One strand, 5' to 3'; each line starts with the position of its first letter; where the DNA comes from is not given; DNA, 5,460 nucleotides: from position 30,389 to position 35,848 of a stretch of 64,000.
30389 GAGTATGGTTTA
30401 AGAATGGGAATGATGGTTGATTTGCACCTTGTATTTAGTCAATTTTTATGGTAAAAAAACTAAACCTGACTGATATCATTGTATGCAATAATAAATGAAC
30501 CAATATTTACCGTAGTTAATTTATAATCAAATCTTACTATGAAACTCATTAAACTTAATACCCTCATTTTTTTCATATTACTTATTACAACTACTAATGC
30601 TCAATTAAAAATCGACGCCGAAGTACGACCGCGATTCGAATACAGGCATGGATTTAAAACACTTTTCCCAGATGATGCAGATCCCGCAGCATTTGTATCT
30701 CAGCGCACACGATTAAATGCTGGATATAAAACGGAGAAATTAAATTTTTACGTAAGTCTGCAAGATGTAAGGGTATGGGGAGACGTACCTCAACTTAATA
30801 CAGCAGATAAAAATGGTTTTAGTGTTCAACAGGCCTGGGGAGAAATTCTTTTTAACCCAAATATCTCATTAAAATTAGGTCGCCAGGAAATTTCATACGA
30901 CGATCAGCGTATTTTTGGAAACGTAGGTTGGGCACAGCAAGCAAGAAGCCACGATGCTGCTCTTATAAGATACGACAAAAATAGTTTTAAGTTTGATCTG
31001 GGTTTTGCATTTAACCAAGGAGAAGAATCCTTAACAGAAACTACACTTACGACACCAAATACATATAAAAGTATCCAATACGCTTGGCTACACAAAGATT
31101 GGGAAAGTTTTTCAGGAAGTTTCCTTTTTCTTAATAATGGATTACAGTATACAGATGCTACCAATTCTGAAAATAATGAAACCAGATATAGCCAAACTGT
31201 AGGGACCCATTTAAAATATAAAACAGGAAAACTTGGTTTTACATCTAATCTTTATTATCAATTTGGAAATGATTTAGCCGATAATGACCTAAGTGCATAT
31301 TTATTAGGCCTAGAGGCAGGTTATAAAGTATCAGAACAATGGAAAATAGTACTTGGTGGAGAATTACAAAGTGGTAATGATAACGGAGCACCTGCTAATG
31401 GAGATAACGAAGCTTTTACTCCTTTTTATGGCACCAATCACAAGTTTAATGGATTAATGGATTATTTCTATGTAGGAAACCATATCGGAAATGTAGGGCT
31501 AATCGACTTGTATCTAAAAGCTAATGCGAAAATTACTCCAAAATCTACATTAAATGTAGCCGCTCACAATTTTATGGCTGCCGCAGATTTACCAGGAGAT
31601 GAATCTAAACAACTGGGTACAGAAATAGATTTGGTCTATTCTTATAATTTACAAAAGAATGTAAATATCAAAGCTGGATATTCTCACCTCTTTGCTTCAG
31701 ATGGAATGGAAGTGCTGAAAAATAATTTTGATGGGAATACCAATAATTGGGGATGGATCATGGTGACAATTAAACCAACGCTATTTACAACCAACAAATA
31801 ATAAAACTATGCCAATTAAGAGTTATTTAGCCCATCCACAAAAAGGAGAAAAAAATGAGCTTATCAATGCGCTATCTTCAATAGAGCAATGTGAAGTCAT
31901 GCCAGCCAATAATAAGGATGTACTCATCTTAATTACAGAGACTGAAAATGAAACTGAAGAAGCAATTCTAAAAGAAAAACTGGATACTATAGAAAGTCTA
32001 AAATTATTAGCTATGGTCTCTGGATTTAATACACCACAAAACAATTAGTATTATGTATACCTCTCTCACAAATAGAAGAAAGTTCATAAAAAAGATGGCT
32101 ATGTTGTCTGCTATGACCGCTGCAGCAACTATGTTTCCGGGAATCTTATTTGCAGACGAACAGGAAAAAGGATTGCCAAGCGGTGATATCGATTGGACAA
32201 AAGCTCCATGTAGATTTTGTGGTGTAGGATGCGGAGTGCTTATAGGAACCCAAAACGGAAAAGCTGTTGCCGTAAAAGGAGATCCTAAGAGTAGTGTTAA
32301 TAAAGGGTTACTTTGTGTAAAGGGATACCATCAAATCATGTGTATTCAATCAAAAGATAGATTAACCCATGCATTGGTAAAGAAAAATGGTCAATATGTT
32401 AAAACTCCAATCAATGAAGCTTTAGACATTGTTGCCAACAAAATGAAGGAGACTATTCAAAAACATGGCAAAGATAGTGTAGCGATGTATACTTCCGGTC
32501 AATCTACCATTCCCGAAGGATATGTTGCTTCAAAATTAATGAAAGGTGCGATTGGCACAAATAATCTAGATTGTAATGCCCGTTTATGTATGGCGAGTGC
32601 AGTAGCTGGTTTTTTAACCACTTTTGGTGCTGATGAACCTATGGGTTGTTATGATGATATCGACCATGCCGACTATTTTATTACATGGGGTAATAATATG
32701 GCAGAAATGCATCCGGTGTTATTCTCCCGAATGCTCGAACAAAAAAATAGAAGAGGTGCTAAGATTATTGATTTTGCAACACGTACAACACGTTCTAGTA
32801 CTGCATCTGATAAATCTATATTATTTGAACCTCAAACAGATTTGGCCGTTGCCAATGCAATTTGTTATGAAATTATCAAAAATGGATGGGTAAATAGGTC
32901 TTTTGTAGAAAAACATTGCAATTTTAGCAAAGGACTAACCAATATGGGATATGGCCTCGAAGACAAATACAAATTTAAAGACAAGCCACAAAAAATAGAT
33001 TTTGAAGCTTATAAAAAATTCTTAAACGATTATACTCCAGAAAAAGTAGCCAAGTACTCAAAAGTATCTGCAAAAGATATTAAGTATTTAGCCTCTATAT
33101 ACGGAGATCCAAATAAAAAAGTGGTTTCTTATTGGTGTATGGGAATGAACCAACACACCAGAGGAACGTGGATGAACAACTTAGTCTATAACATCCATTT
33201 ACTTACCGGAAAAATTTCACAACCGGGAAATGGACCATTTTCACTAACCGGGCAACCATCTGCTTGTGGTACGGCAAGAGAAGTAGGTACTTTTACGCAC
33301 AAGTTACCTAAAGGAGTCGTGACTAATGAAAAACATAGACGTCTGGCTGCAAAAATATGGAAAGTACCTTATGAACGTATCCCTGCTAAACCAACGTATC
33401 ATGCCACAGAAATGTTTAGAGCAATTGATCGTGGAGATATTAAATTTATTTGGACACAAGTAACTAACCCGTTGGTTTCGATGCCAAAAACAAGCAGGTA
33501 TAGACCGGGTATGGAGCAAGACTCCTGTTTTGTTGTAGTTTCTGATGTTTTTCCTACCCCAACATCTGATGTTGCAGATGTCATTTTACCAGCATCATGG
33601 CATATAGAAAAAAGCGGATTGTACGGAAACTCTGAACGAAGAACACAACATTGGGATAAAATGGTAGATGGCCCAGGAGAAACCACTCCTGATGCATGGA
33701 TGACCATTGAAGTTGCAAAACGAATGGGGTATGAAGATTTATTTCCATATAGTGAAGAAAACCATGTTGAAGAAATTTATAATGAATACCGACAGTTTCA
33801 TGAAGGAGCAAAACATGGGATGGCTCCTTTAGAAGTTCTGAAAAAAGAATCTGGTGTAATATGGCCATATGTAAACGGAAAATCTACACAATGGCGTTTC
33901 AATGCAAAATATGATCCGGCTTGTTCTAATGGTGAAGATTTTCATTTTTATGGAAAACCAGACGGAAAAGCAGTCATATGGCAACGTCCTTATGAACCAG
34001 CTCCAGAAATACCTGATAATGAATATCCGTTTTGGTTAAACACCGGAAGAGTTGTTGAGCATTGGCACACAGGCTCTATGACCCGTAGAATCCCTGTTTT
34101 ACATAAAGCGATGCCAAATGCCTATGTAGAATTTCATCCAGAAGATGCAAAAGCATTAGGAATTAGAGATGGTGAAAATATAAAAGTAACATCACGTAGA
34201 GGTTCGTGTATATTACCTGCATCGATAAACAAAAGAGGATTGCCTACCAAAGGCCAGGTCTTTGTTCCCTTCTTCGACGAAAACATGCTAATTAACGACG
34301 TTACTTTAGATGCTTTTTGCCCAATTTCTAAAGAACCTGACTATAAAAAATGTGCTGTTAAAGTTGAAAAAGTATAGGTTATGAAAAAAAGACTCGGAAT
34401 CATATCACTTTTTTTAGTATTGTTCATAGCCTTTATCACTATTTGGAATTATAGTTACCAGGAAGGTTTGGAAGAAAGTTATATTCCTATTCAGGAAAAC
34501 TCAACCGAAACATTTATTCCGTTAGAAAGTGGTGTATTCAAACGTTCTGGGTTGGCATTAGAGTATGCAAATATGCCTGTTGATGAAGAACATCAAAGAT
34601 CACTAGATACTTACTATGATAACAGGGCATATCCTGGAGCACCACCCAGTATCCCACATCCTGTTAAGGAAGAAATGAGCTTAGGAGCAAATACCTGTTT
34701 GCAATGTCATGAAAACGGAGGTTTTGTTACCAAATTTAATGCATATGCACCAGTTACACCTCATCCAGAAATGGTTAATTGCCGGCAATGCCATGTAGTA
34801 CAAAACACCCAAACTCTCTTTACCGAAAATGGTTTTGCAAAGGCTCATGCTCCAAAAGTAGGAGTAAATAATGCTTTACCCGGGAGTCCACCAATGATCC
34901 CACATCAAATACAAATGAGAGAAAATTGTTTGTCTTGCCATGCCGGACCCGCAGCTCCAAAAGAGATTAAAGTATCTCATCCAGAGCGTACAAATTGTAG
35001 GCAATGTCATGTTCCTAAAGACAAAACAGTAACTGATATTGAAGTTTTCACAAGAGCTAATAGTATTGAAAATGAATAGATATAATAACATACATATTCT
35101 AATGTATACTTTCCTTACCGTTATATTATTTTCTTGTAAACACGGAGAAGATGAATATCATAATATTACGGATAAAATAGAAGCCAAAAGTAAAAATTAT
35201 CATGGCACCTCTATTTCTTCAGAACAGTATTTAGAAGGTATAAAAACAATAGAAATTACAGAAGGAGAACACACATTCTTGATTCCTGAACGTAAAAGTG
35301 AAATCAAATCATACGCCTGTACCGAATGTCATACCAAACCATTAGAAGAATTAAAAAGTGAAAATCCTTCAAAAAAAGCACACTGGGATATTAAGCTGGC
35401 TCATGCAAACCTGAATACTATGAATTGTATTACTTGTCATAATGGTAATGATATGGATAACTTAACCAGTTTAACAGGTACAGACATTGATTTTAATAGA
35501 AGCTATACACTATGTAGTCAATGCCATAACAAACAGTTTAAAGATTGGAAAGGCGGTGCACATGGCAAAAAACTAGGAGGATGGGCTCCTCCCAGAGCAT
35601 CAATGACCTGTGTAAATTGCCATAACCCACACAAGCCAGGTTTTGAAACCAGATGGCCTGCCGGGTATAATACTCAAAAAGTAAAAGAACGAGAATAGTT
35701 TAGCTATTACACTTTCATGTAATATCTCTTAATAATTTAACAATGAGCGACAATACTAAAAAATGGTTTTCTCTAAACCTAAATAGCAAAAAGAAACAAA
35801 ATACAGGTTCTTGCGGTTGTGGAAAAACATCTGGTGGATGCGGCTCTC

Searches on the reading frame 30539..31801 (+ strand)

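Call 13: search_protein_families(library=pfam, proteins=[window:30539-31801:+], max_evalue=0.001)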
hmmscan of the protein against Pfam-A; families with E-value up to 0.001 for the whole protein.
window:30539-31801:+ (420 aa): 2 families
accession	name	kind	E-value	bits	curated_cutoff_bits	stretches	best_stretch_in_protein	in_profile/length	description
PF13372.12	Alginate_exp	-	3.2e-18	66.1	25.2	1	23-388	3-379/395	Alginate export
PF10677.15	DUF2490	-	3.2e-06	27.4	29.8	0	202-283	95-181/186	Protein of unknown function (DUF2490)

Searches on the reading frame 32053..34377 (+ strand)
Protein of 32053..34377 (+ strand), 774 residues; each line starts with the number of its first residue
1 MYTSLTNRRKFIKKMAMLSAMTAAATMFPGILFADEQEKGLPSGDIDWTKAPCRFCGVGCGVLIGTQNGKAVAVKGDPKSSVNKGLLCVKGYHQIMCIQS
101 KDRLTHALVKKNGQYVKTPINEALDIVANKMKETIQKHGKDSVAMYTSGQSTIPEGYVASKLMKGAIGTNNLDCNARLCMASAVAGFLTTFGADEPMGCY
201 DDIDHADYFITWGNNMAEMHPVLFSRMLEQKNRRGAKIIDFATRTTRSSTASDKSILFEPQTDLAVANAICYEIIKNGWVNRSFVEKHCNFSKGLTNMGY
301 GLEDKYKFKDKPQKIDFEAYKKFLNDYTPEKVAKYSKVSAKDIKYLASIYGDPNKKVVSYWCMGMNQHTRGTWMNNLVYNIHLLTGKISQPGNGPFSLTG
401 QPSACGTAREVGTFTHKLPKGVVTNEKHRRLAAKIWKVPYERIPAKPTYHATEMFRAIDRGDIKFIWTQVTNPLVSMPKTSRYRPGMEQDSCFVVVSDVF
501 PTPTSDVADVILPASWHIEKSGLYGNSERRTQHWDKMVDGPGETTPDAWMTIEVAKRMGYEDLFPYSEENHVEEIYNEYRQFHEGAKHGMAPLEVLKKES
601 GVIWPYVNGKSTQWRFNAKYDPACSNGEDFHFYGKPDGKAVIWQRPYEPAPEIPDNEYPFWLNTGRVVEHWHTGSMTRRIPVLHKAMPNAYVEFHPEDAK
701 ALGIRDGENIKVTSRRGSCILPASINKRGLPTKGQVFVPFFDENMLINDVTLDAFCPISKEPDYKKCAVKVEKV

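Call 41: search_protein_families(library=pfam, proteins=[window:32053-34377:+], max_evalue=0.001)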
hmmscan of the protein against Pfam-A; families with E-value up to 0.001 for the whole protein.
window:32053-34377:+ (774 aa): 3 families
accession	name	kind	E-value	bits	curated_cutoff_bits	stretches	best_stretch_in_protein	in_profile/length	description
PF00384.28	Molybdopterin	-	1.6e-63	215.3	24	1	103-557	1-353/353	Molybdopterin oxidoreductase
PF01568.27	Molydop_binding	-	8e-27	93.9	26.8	1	660-768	1-110/110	Molydopterin dinucleotide binding domain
PF04879.21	Molybdop_Fe4S4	-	4.7e-16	58.9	22.7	1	47-94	2-49/55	Molybdopterin oxidoreductase Fe4S4 domain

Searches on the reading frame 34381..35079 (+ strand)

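Call 12: search_protein_families(library=pfam, proteins=[window:34381-35079:+], max_evalue=0.001)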
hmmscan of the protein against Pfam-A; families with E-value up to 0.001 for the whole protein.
window:34381-35079:+ (232 aa): 7 families
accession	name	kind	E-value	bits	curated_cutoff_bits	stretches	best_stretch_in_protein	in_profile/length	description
PF03892.19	NapB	-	6.4e-14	52.6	25.1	1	67-112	27-73/127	Nitrate reductase cytochrome c-type subunit (NapB)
PF14537.11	Cytochrom_c3_2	-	1.8e-07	31.9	25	1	99-145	22-71/79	Cytochrome c3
PF14522.11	Cytochrome_C7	-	3.5e-06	27.2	24.8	0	128-210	8-66/67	Cytochrome c7 and related cytochrome c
PF22113.1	Mtrc-MtrF_II-IV_dom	-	1.6e-05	24.9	30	0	130-192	80-131/176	Outer membrane cytochrome MtrC/MtrF-like, domains II/IV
PF02085.21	Cytochrom_CIII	-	4.3e-05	24.2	22.9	1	128-210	28-101/101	Class III cytochrome C family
PF13435.11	Cytochrome_C554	-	0.00041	21.7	20.8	0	102-138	47-83/84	Cytochrome c554 and c-prime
PF09699.15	Paired_CXXCH_1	-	0.00044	20.3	20.6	0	180-214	6-40/41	Doubled CXXCH motif (Paired_CXXCH_1)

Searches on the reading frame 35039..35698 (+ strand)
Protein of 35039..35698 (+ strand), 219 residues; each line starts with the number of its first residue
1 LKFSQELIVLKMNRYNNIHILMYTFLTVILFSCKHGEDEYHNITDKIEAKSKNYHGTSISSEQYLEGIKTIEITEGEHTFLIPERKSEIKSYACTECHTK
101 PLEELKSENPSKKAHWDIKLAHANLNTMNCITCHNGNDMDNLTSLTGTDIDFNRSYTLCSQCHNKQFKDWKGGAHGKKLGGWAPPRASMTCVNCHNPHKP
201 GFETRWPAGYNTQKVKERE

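Call 12: search_protein_families(library=pfam, proteins=[window:35039-35698:+], max_evalue=0.001)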
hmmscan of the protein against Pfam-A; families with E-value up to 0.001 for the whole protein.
window:35039-35698:+ (219 aa): 7 families
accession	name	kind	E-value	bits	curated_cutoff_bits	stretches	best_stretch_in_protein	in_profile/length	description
PF09699.15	Paired_CXXCH_1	-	1.1e-08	35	20.6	1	122-166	1-39/41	Doubled CXXCH motif (Paired_CXXCH_1)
PF03264.19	Cytochrom_NNT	-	8.9e-08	32.5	24.1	1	33-136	71-166/174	NapC/NirT cytochrome c family, N-terminal region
PF14522.11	Cytochrome_C7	-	2e-07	31.2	24.8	1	86-164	6-67/67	Cytochrome c7 and related cytochrome c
PF22113.1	Mtrc-MtrF_II-IV_dom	-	2.9e-06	27.4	30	1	118-198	72-166/176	Outer membrane cytochrome MtrC/MtrF-like, domains II/IV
PF14537.11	Cytochrom_c3_2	-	1.9e-05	25.4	25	0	81-164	16-79/79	Cytochrome c3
PF02085.21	Cytochrom_CIII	-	0.00014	22.6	22.9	1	112-199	15-86/101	Class III cytochrome C family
PF13435.11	Cytochrome_C554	-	0.00073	20.9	20.8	0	159-186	2-29/84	Cytochrome c554 and c-prime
